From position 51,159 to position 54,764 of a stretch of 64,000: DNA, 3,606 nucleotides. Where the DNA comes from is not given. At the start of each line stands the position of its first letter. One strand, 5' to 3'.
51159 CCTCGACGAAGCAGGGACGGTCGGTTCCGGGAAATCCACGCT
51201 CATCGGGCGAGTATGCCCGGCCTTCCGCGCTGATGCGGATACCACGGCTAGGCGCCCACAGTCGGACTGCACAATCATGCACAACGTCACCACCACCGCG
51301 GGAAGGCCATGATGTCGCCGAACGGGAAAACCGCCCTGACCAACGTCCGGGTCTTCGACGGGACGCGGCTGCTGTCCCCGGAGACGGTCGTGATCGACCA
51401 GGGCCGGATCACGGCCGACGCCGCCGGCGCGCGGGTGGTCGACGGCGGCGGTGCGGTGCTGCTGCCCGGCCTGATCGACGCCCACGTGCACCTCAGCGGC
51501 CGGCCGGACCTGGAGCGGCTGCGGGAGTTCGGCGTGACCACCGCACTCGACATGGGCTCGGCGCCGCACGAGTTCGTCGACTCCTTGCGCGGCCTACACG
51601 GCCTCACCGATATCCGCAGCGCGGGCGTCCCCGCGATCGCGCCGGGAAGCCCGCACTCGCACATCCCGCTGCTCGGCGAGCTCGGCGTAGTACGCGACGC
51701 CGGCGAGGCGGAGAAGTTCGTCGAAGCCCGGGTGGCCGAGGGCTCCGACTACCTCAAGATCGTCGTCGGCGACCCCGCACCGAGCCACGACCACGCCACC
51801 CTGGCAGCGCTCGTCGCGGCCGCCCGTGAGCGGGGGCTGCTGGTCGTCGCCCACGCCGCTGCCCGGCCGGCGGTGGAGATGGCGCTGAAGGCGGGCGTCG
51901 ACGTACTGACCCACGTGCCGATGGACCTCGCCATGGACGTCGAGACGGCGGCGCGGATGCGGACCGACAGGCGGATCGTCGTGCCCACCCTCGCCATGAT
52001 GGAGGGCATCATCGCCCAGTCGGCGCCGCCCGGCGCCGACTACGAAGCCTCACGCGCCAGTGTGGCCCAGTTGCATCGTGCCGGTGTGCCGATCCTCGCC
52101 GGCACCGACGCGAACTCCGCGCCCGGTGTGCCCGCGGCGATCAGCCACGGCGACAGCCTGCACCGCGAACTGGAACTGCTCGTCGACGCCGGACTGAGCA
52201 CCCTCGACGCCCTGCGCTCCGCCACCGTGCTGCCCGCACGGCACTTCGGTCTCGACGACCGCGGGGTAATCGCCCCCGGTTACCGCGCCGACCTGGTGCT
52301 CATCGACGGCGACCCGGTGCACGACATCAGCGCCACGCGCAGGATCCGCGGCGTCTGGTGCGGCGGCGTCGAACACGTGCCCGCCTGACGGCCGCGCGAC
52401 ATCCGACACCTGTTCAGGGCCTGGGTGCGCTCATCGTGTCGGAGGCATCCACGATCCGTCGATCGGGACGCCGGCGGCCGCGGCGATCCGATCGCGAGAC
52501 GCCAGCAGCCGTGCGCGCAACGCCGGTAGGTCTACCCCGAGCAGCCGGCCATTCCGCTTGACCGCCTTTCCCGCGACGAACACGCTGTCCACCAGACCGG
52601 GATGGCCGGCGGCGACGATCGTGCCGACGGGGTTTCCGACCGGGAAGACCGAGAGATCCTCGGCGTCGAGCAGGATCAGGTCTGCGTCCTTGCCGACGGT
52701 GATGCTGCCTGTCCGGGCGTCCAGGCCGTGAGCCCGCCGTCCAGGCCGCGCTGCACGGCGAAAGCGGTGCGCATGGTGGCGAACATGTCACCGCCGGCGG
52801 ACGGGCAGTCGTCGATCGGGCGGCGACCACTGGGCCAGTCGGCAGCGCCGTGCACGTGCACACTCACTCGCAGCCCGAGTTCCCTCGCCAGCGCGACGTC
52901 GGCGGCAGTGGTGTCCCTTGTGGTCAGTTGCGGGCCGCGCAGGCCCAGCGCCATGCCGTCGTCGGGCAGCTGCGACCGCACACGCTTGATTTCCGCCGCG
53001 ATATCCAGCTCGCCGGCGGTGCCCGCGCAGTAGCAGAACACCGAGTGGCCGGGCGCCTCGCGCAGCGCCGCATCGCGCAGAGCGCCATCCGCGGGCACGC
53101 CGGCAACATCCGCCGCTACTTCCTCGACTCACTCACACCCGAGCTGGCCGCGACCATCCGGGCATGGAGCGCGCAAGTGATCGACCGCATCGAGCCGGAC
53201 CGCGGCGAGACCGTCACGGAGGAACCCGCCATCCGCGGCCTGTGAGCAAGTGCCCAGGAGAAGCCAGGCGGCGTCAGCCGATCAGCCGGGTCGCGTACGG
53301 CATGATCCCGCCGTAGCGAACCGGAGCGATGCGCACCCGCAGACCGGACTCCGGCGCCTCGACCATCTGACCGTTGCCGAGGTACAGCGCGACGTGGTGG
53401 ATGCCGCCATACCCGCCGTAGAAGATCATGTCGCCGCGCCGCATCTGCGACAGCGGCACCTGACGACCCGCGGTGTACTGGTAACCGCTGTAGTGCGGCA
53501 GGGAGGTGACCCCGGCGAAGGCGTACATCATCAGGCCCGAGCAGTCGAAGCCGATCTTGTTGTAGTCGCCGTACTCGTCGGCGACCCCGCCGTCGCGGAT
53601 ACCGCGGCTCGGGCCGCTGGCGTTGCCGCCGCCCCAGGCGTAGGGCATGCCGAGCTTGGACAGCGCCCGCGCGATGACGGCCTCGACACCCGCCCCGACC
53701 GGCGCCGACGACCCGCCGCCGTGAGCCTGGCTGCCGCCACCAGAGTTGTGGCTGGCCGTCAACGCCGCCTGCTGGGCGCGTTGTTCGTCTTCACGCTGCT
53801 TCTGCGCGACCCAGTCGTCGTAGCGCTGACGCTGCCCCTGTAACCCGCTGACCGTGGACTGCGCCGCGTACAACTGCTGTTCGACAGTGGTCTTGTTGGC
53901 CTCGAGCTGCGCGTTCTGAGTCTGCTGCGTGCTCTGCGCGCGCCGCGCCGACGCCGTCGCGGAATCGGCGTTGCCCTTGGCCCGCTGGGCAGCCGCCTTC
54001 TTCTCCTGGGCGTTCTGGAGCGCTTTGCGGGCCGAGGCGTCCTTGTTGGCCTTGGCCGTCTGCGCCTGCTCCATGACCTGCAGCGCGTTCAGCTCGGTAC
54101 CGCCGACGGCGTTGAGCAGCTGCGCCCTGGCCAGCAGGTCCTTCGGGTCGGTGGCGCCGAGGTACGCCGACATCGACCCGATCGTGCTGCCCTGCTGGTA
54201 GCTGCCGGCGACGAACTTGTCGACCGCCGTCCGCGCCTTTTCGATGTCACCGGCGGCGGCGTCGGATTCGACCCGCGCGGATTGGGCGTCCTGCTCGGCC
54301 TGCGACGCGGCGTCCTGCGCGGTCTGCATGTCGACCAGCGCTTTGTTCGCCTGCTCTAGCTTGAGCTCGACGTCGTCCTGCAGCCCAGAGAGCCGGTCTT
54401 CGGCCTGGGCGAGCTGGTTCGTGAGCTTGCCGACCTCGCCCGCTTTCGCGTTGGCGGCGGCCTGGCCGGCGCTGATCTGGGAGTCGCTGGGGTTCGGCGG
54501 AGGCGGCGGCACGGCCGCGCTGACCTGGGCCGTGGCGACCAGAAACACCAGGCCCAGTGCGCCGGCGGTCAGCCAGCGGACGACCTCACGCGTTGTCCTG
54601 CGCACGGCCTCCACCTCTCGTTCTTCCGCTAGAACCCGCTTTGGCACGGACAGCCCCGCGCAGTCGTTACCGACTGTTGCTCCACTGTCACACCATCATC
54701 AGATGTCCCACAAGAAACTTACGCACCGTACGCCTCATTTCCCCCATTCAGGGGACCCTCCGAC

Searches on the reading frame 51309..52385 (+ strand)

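Call 34: search_protein_families(library=pfam, proteins=[window:51309-52385:+], max_evalue=0.00001)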
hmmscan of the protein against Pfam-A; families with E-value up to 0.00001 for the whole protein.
window:51309-52385:+ (359 aa): 2 families
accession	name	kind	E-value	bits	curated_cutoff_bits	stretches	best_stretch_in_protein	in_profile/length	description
PF01979.26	Amidohydro_1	-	5.2e-26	92.2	25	1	50-353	1-342/345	Amidohydrolase family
PF07969.17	Amidohydro_3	-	9.1e-19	68.7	29.7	1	148-354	252-469/472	Amidohydrolase family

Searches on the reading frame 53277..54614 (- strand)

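Call 34: search_protein_families(library=pfam, proteins=[window:53277-54614:-], max_evalue=0.00001)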
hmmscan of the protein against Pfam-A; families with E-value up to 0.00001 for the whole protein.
window:53277-54614:- (446 aa): 1 family
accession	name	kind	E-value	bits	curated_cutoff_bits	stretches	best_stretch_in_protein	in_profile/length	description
PF00877.26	NLPC_P60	-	3.7e-24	85.2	23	1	322-434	1-93/105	NlpC/P60 family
